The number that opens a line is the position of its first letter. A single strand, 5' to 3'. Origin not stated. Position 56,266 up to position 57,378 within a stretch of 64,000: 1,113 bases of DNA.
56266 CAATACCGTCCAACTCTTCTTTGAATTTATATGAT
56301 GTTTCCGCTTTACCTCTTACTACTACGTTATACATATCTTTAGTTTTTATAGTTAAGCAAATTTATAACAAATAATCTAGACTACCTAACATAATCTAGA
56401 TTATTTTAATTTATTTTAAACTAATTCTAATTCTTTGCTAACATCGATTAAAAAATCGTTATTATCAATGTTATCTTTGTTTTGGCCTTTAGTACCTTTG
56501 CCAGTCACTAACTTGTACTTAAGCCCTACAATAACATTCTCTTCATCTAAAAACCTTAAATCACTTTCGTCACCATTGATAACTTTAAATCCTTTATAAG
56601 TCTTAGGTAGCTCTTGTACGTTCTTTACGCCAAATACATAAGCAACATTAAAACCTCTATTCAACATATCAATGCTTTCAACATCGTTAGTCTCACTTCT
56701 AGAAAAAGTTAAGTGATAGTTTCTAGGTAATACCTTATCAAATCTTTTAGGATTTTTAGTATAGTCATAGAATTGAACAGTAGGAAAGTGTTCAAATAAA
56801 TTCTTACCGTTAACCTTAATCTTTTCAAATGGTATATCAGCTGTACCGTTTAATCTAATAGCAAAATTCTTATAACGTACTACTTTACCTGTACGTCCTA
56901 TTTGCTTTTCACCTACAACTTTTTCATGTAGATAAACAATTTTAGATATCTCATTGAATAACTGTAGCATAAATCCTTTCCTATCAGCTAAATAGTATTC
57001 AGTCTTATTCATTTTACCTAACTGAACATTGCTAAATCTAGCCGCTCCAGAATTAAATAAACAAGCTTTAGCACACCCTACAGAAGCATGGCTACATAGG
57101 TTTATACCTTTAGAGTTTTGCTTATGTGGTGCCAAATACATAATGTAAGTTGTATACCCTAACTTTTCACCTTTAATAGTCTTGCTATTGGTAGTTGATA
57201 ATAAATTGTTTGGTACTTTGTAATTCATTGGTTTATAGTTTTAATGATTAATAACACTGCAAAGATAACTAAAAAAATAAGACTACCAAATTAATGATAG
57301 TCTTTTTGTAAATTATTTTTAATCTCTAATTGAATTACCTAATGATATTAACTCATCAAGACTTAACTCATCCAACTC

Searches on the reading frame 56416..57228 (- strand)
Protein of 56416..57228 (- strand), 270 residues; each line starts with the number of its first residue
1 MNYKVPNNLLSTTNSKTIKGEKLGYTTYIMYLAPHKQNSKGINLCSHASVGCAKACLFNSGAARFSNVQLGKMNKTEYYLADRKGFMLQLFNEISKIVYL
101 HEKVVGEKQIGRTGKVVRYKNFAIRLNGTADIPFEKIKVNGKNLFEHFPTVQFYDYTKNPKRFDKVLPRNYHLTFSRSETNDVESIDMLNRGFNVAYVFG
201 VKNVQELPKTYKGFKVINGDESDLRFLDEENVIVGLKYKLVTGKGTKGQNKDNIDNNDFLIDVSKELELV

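Call 49: search_protein_families(library=pfam, max_evalue=0.01, proteins=[window:56416-57228:-])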
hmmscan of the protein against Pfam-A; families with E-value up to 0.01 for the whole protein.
window:56416-57228:- (270 aa): 2 families
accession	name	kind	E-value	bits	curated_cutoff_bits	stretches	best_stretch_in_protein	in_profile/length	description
PF17338.8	GP88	-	6.5e-37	128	24.4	1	9-239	2-218/230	Gene product 88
PF21265.3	SBB_T7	-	0.0047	17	27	1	171-242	29-101/169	Single-stranded DNA-binding protein, Bacteriophage T7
